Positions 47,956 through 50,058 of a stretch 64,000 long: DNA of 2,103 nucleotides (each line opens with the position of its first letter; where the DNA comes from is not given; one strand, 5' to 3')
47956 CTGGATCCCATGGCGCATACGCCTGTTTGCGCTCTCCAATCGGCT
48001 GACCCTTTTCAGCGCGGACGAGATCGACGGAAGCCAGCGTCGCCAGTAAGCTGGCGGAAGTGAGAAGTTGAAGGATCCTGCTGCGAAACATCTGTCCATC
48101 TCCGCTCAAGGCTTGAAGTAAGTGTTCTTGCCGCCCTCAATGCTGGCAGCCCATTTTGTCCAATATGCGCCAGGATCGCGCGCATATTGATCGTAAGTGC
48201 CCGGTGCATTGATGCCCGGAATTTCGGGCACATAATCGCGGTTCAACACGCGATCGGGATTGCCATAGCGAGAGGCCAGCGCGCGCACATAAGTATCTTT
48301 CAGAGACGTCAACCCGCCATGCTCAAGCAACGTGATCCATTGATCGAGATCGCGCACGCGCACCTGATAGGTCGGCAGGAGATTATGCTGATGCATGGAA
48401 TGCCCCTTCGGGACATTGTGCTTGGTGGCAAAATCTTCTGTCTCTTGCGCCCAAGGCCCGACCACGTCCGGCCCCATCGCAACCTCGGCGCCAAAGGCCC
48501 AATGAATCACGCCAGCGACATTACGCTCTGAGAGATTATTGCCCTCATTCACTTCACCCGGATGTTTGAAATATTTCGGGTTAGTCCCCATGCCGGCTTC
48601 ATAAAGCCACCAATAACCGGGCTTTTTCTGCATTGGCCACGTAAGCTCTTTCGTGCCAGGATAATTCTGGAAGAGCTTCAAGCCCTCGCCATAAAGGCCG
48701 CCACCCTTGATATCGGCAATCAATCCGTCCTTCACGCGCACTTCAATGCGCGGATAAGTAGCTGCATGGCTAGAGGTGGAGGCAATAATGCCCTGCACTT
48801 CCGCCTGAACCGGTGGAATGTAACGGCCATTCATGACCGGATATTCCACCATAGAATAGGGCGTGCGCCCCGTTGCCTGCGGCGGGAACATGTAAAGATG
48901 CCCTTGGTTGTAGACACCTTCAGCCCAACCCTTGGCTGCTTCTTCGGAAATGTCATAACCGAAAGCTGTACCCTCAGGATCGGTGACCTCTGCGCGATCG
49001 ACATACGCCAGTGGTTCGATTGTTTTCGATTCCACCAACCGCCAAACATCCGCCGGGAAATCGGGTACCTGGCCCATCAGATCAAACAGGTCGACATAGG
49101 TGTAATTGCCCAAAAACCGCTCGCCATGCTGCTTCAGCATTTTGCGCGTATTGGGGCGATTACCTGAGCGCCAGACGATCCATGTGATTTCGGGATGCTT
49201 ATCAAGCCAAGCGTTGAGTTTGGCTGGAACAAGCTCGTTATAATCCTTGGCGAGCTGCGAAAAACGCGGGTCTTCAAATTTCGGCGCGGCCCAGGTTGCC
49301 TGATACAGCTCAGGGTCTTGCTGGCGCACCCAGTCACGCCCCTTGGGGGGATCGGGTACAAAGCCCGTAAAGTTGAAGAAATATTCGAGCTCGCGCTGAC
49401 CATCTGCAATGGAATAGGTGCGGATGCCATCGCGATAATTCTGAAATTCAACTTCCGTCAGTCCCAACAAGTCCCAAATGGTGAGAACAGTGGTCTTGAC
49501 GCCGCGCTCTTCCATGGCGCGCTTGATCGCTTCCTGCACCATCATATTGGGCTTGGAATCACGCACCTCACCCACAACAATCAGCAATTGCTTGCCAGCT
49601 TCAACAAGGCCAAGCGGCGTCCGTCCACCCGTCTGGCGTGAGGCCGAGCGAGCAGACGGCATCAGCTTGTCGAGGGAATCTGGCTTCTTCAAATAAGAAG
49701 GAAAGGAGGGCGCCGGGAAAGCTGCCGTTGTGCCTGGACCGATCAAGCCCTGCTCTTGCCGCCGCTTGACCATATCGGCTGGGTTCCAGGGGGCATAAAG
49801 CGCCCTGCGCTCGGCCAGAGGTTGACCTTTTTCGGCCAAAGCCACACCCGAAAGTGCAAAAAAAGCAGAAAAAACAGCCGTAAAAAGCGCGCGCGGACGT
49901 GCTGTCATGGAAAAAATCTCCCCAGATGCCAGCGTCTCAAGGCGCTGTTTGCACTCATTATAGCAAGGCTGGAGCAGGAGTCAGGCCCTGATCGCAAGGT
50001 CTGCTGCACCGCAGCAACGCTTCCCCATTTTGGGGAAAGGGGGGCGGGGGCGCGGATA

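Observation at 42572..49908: Operon coupling a MacB/FtsEX-type ABC machine to two paralogous secreted ~600-aa M29/NicX-like proteins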

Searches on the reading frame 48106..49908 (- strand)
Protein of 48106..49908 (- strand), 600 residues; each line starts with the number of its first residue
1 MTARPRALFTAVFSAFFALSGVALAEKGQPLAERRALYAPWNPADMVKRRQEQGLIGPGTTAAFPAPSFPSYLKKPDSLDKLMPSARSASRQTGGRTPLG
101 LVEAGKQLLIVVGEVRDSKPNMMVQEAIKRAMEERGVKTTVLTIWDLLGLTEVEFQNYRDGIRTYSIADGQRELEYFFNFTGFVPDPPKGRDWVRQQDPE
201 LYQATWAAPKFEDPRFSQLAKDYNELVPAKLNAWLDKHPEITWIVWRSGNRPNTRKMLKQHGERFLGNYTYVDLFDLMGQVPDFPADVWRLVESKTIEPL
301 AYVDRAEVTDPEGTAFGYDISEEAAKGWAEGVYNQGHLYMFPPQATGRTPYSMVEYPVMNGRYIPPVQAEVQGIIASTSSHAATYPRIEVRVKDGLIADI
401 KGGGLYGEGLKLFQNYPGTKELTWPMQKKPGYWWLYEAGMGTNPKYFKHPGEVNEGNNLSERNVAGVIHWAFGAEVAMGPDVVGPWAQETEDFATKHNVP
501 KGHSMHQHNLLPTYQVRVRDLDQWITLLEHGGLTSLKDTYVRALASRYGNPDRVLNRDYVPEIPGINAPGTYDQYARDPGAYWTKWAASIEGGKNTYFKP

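Call 3: search_protein_families(library=pfam, proteins=[window:48106-49908:-], max_evalue=0.01)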
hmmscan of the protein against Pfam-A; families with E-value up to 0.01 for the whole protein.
window:48106-49908:- (600 aa): 0 families

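Call 4: search_protein_families(library=ncbifam, proteins=[window:48106-49908:-], max_evalue=0.01)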
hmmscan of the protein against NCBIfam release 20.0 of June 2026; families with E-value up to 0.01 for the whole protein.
window:48106-49908:- (600 aa): 0 families

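Call 6: search_solved_structures(query=window:48106-49908:-, max_evalue=10, show_alignments=2)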
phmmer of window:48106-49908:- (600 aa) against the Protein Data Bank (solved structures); distinct sequences matched with E-value up to 10: 1.
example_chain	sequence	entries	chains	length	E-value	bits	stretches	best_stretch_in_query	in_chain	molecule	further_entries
8i23_E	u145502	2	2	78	1.8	10.2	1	64-121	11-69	DNA-directed RNA polymerase subunit omega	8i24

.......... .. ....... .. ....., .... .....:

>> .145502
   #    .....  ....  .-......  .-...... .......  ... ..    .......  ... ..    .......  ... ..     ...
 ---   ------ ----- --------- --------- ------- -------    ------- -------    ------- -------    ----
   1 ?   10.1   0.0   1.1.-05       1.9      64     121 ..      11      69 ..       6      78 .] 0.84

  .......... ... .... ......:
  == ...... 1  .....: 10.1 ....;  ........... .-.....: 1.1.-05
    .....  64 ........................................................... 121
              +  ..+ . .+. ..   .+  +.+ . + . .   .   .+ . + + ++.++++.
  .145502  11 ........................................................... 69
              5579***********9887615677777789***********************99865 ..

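Call 7: search_protein_families(library=pfam, proteins=[window:48106-49908:-], max_evalue=10)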
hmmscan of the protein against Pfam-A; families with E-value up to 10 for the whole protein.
window:48106-49908:- (600 aa): 0 families

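Call 8: find_homologous_proteins(query=window:48106-49908:-, max_evalue=0.001)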
Query window:48106-49908:- (600 aa): 522 proteins with E <= 0.001 among 8000 candidates; the best 120 are listed.
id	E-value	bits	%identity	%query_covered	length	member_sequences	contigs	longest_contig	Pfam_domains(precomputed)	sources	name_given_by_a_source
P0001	0.0e+0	1289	90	100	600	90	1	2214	-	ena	-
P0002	0.0e+0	1204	84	99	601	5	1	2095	-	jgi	jgi:hypothetical protein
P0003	0.0e+0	1029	72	98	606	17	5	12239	-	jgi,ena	-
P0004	0.0e+0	1021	69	100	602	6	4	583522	-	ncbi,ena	-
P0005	0.0e+0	1021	71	99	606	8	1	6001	-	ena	-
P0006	0.0e+0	1018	72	96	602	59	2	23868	-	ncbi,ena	-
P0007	0.0e+0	1015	71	96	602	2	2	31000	-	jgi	jgi:hypothetical protein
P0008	0.0e+0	1015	71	96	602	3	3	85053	-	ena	-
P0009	0.0e+0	1012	70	99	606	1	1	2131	-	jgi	jgi:hypothetical protein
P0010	0.0e+0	1012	71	98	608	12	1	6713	-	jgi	jgi:hypothetical protein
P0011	0.0e+0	1012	70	99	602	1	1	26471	-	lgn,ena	-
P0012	0.0e+0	1012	71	96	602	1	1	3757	-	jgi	jgi:hypothetical protein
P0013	0.0e+0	1011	70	96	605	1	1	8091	-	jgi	jgi:hypothetical protein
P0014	4.7e-298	1008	71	96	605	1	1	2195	-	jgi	jgi:hypothetical protein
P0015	5.2e-298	1008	72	96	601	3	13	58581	-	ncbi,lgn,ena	-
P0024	9.9e-296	1000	70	100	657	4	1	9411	-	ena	-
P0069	3.1e-266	903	65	96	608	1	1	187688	-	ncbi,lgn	-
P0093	5.7e-204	697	54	95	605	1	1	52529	-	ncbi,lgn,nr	ncbi:MAG TPA: hypothetical protein VFK48_11635 [Usitatibacter sp.]|nr:hypothetical protein [Usitatib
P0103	1.7e-199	683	52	98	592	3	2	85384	-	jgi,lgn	jgi:hypothetical protein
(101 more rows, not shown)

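Call 12: find_related_loci(query=A1, collection=genome_contigs, flank=10000)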
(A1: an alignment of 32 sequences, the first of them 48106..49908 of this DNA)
Query A1 (600 aa) in genome_contigs; peptide patterns used: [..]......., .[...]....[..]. (x = any residue, [..] = any of these).
150 stretches matched a pattern; 126 encode a relative of the query (tblastn E <= 1e-3); the best 80 are kept; 73 distinct loci.
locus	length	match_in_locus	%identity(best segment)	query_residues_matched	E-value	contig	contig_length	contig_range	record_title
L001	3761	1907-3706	91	1-600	0e+0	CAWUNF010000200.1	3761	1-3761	MAG: uncultured Hyphomicrobiales bacterium isolate SRR1522971_concoct_121_1705335400 genome assembly, contig: ERZ1184852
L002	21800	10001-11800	89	1-600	0e+0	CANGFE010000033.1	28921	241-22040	MAG: Beijerinckiaceae bacterium isolate Jr-28aug17-148 genome assembly, contig: Jr-28aug17-C1891, whole genome shotgun s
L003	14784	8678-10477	88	1-600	0e+0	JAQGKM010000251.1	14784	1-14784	MAG: Hyphomicrobiales bacterium isolate RYN_511 scaffold_41920, whole genome shotgun sequence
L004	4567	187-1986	89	1-600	0e+0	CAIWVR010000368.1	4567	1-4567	MAG: uncultured Rhizobiales bacterium isolate Ja_bin-2501 genome assembly, contig: bin-2501:368/651, whole genome shotgu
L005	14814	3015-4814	88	1-600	0e+0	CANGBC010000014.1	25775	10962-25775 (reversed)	MAG: Beijerinckiaceae bacterium isolate Jr-28aug17-128 genome assembly, contig: Jr-28aug17-C2241, whole genome shotgun s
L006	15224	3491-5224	87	23-600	0e+0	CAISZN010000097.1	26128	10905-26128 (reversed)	MAG: uncultured Rhizobiales bacterium isolate Umea2_bin-2380 genome assembly, contig: bin-2380:097/695, whole genome sho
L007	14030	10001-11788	86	6-600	0e+0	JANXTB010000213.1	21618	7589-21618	MAG: Hyphomicrobiales bacterium isolate 338R_metabat_132 338R_k141_1386757, whole genome shotgun sequence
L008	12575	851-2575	85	25-599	0e+0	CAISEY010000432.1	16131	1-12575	MAG: uncultured Rhizobiales bacterium isolate Umea_bin-08939 genome assembly, contig: bin-08939:432/461, whole genome sh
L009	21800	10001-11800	91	1-600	0e+0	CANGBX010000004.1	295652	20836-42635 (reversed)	MAG: Beijerinckiaceae bacterium isolate Jr-28jun17-108 genome assembly, contig: Jr-28jun17-C27, whole genome shotgun seq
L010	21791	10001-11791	70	4-600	0e+0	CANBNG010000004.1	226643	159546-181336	MAG: Beijerinckiaceae bacterium isolate JR-MC-F-240519-108 genome assembly, contig: JR-MC-F-240519-C11, whole genome sho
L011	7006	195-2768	70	6-600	0e+0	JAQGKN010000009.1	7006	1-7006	MAG: Hyphomicrobiales bacterium isolate RYN_512 scaffold_1093828, whole genome shotgun sequence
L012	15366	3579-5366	68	7-600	0e+0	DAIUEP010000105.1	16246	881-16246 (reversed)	MAG TPA_asm: Xanthobacteraceae bacterium isolate CTOTU26103 NODE_1546_length_16246_cov_12.971774, whole genome shotgun s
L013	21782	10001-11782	85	11-600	0e+0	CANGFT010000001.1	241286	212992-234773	MAG: Beijerinckiaceae bacterium isolate Jr-28aug17-115 genome assembly, contig: Jr-28aug17-C51, whole genome shotgun seq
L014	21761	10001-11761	67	8-600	0e+0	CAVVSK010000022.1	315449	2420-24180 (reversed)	MAG: uncultured Alphaproteobacteria bacterium isolate MFD02840.bin.1.419 genome assembly, contig: contig_73615, whole ge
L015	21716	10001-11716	68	29-600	0e+0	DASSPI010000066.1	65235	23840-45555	MAG TPA_asm: Xanthobacteraceae bacterium isolate SMAG_U1274 k141_839119, whole genome shotgun sequence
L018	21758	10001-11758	66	13-600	0e+0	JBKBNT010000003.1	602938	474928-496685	MAG: Beijerinckiaceae bacterium isolate 21H_026.bin.8 NODE_17_length_602938_cov_12.749627, whole genome shotgun sequence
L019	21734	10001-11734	66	23-600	0e+0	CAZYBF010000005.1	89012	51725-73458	MAG TPA_asm: uncultured Beijerinckia sp. isolate SRP193358_co1_661 genome assembly, contig: NODE_320_length_89012_cov_7.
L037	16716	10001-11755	49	13-598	0e+0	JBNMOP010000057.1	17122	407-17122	MAG: Gammaproteobacteria bacterium isolate 3300054698_19 Ga0535670_0005805, whole genome shotgun sequence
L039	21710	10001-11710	52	38-600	0e+0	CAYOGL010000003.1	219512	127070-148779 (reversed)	MAG TPA_asm: uncultured Burkholderiales bacterium isolate SRP272529_co2_139 genome assembly, contig: NODE_28_length_2195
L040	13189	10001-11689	52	32-599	0e+0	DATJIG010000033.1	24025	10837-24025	MAG TPA_asm: Alphaproteobacteria bacterium isolate SMAG_U15532 k141_6078178, whole genome shotgun sequence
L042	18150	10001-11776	48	7-598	0e+0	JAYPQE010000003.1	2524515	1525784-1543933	MAG: Candidatus Eutrophobius brisbanensis isolate SD3109_NP_maxbin_bins.tsv.086 contig_7445_pilon, whole genome shotgun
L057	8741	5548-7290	47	17-597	0e+0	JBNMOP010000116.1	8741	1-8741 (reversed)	MAG: Gammaproteobacteria bacterium isolate 3300054698_19 Ga0535670_0017608, whole genome shotgun sequence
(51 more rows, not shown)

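Call 18: predict_structure(alignment_id=A1)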
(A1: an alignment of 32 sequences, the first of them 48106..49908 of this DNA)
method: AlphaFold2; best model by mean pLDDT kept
length: 600 residues; sequences in the alignment: 32
mean_pLDDT: 84.1   pTM: 0.85
mean pLDDT of the five models: 84.1, 81.9, 79.9, 79.8, 78.8
residues with pLDDT >= 90: 308; 70-90: 205; 50-70: 34; < 50: 53
segments of 3 or more residues with pLDDT < 50: 1-24, 335-345, 355-359, 438-445
pLDDT, mean of each block of 10 residues (from residue 1): 37 38 59 93 96 94 90 88 93 85 97 88 96 98 96 93 82 87 91 95 90 91 93 98 90 89 92 84 75 80 90 93 79 51 50 49 74 92 90 93 95 93 91 74 58 77 63 77 78 94 86 91 90 88 93 82 94 95 92 89
secondary structure, 60 per line:
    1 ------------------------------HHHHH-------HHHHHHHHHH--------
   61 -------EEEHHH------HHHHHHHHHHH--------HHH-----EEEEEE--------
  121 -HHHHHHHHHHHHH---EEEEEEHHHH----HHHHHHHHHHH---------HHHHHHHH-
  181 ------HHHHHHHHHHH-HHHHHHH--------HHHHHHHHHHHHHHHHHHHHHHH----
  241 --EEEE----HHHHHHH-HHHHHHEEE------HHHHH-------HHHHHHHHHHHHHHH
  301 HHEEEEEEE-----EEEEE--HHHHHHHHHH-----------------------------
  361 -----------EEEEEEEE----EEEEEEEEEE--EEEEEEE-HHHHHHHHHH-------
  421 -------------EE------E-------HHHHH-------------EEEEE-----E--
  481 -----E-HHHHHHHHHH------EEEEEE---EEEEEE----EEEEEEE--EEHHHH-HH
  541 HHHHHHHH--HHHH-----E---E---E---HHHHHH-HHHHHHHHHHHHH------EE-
elements in order: H31-35 H43-52 E68-70 H80-90 E107-112 H122-134 E138-143 H144-147 H152-162 H172-179 H187-197 H199-205 H214-236 E243-246 H251-257 H259-264 E265-267 H274-278 H286-302 E303-309 E315-319 H322-331 E372-379 E384-393 E396-402 H404-413 H450-454 E468-472 H488-497 E504-509 E513-518 E523-529 H534-537 H539-548 H551-554 H572-577 H579-591

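Call 20: fold_search(model_id=the predicted structure, library=pdb)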
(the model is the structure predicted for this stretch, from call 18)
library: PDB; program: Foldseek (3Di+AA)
matches with E <= 10: 550; with E <= 0.001: 3
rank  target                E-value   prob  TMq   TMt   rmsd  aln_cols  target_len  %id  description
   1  7cn3_A                2.6e-07  1.00  0.30  0.44   9.5       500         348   11  2,5-dihydroxypridine Dioxygenase in complex with 2,5-dihydroxypridine and product N-formylmaleamic acid (released 2020-12-16)
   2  7cup_E                3.7e-06  1.00  0.29  0.43   9.8       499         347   12  Structure of 2,5-dihydroxypridine Dioxygenase from Pseudomonas putida KT2440 (released 2020-12-16)
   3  7cn3_C                3.8e-05  1.00  0.28  0.42  10.1       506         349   11  2,5-dihydroxypridine Dioxygenase in complex with 2,5-dihydroxypridine and product N-formylmaleamic acid (released 2020-12-16)
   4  6iyk_B                3.1e-02  0.41  0.11  0.13  19.0       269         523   11  The structure of EntE with 2-nitrobenzoyl adenylate analog (released 2019-04-17)
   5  4iz6_B                4.4e-02  0.08  0.12  0.12  21.5       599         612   10  Structure of EntE and EntB, an NRPS adenylation-PCP fusion protein with pseudo translational symmetry (released 2013-07-31)
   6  5ocd_C                6.9e-02  0.44  0.13  0.28  11.8       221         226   11  structure of a CDPS from Fluoribacter dumoffii (released 2018-08-01)
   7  3vk2_C                7.7e-02  0.18  0.08  0.11  14.0       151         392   20  Crystal Structure of L-Methionine gamma-Lyase from Pseudomonas putida C116H Mutant. (released 2012-09-19)
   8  5x30_D                8.6e-02  0.18  0.07  0.10  14.7       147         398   18  Crystal structure of Pseudomonas putida methionine gamma-lyase C116H mutant with L-homocysteine intermediates. (released 2017-04-12)
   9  3jvd_B                9.0e-02  0.14  0.07  0.15  17.7       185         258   18  Crystal structure of putative transcription regulation repressor (LACI family) FROM Corynebacterium glutamicum (released 2009-09-22)
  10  2ch2_A                1.0e-01  0.25  0.06  0.09  15.2       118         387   17  Structure of the Anopheles gambiae 3-hydroxykynurenine transaminase in complex with inhibitor (released 2006-03-28)
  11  5ocd_F                1.1e-01  0.33  0.13  0.28  12.0       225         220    9  structure of a CDPS from Fluoribacter dumoffii (released 2018-08-01)
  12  5ocd_H                1.1e-01  0.28  0.12  0.26  12.1       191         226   14  structure of a CDPS from Fluoribacter dumoffii (released 2018-08-01)
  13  5x2v_D                1.1e-01  0.16  0.08  0.10  14.6       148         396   19  Crystal structure of Pseudomonas putida methionine gamma-lyase wild type without sulfate ion (released 2017-04-12)
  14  2cyb_B                1.2e-01  0.21  0.15  0.24  17.4       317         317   13  Crystal structure of Tyrosyl-tRNA Synthetase complexed with L-tyrosine from Archaeoglobus fulgidus (released 2005-11-22)
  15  2ch1_A                1.2e-01  0.13  0.06  0.09  19.5       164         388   13  Structure of Anopheles gambiae 3-hydroxykynurenine transaminase (released 2006-03-28)
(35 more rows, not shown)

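Call 22: search_solved_structures(query=A1, max_evalue=10, show_alignments=3)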
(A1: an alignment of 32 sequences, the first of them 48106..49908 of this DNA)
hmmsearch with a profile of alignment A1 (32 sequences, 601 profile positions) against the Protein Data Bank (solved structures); distinct sequences matched with E-value up to 10: 0.

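Call 24: search_protein_families(library=pfam, proteins=[L003:3863-4918:+, L042:11975-14104:-, L018:15477-16106:-, L019:7530-9134:-, L037:11877-14090:+, L019:6891-7529:+, L057:1223-2875:+, L042:14179-14751:+, L019:9131-9700:-, L040:4327-5946:+], max_evalue=0.001)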
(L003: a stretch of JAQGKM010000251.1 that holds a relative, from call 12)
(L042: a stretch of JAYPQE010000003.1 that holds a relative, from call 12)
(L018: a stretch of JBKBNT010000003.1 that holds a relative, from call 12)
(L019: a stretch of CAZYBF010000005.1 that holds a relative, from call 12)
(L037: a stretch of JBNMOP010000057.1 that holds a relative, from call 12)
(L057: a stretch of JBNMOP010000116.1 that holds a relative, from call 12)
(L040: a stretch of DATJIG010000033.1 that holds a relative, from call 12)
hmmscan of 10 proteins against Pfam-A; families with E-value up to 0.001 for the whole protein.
L003:3863-4918:+ (351 aa): 1 family
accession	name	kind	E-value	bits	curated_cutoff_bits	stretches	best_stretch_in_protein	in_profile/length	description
PF03401.19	TctC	-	3.3e-71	240.5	27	1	75-346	2-273/274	Tripartite tricarboxylate transporter family receptor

L042:11975-14104:- (709 aa): 3 families
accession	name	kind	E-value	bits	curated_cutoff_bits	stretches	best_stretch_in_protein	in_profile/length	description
PF00593.30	TonB_dep_Rec_b-barrel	-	5.5e-10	40.1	27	1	227-619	8-385/436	TonB dependent receptor-like, beta-barrel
PF14905.12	OMP_b-brl_3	-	1.1e-06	28.5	27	1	301-591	19-325/408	Outer membrane protein beta-barrel family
PF07715.20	Plug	-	0.00014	22.7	23.9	1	50-121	17-94/107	TonB-dependent Receptor Plug Domain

L018:15477-16106:- (209 aa): 2 families
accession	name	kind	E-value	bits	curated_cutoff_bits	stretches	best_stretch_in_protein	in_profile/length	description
PF03713.19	DUF305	-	5.8e-20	72.3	27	1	107-204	64-151/151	Domain of unknown function (DUF305)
PF13628.12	DUF4142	-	0.00078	20.2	27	0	122-201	57-136/138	Domain of unknown function (DUF4142)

L019:7530-9134:- (534 aa): 2 families
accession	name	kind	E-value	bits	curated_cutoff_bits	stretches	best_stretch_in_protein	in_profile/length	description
PF04234.18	CopC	-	8.5e-19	68.8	23.3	1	26-117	1-92/92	CopC domain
PF05425.18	CopD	-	2.4e-12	47.6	32.1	1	312-411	3-105/105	Copper resistance protein D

L037:11877-14090:+ (737 aa): 2 families
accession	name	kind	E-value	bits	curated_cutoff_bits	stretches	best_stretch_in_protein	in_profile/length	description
PF07969.17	Amidohydro_3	-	3.8e-21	76.6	29.7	1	507-718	268-471/472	Amidohydrolase family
PF01979.26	Amidohydro_1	-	6e-05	22.9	25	0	100-118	1-20/345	Amidohydrolase family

L019:6891-7529:+ (212 aa): 1 family
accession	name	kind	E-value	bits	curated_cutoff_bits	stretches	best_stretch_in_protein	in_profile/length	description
PF06226.18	DUF1007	-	1.2e-37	130.4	27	1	10-208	2-211/211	Protein of unknown function (DUF1007)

L057:1223-2875:+ (550 aa): 7 families
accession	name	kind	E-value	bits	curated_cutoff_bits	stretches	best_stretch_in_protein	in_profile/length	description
PF24684.1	Vgb_lyase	-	3.2e-30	105.4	50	2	390-545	14-166/290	Virginiamycin B lyase family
PF08450.18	SGL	-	1.8e-14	54.4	26.3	1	472-526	182-236/246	SMP-30/Gluconolactonase/LRE-like region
PF13620.12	CarboxypepD_reg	-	2.8e-14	53.7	32.3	1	37-112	2-82/82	Carboxypeptidase regulatory-like domain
PF13715.12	CarbopepD_reg_2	-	2.3e-07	31.2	32.2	1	37-112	1-75/88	CarboxypepD_reg-like domain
PF21959.2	DUF6923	-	3.6e-05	24.1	27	0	455-538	112-182/234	Repeat of unknown function (DUF6923)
PF15232.11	DUF4585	-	0.00035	21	27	0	479-517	9-49/73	Domain of unknown function (DUF4585)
PF17210.9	SdrD_B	-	0.00082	20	29.7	0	41-108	16-88/112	SdrD B-like domain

L042:14179-14751:+ (190 aa): 8 families
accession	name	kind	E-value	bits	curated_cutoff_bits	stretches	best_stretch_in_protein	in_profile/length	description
PF13847.12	Methyltransf_31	-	7e-10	39.2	27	1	58-121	5-72/145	Methyltransferase domain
PF13649.12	Methyltransf_25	-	1.1e-09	39.3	27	1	60-129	1-70/97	Methyltransferase domain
PF06325.19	PrmA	-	4.8e-08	33.3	22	1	56-125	161-231/296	Ribosomal protein L11 methyltransferase (PrmA)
PF08123.19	DOT1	-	1.6e-07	31.5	23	1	28-153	14-157/205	Histone methylation protein DOT1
PF08242.18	Methyltransf_12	-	3.6e-06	28.1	30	1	61-127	1-71/98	Methyltransferase domain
PF08241.18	Methyltransf_11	-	4.7e-06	27.6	21.2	1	62-123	2-60/95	Methyltransferase domain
PF13489.12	Methyltransf_23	-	5.8e-06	26.6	27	1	44-106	9-72/164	Methyltransferase domain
PF09445.16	Methyltransf_15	-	0.00053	20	22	1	59-117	3-61/165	RNA cap guanine-N2 methyltransferase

L019:9131-9700:- (189 aa): 1 family
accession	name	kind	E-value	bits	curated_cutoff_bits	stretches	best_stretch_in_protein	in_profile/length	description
PF07987.16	DUF1775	-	1.9e-25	90.4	25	1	47-184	1-144/146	Domain of unkown function (DUF1775)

L040:4327-5946:+ (539 aa): 1 family
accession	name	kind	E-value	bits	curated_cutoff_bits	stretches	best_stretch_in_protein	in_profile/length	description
PF02652.20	Lactate_perm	-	2.6e-95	320.6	27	1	20-529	3-519/522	L-lactate permease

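Call 36: search_protein_families(library=pfam, proteins=[L039:4043-6247:+], max_evalue=0.01)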
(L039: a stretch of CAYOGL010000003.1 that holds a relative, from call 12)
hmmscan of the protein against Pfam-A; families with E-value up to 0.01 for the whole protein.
L039:4043-6247:+ (734 aa): 2 families
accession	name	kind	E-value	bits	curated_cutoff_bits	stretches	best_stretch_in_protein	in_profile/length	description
PF00092.34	VWA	-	4.4e-06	27.5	23.8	1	564-707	21-151/174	von Willebrand factor type A domain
PF05762.20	VWA_CoxE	-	0.0012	18.8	26.4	0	475-534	15-71/222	VWA domain containing CoxE-like protein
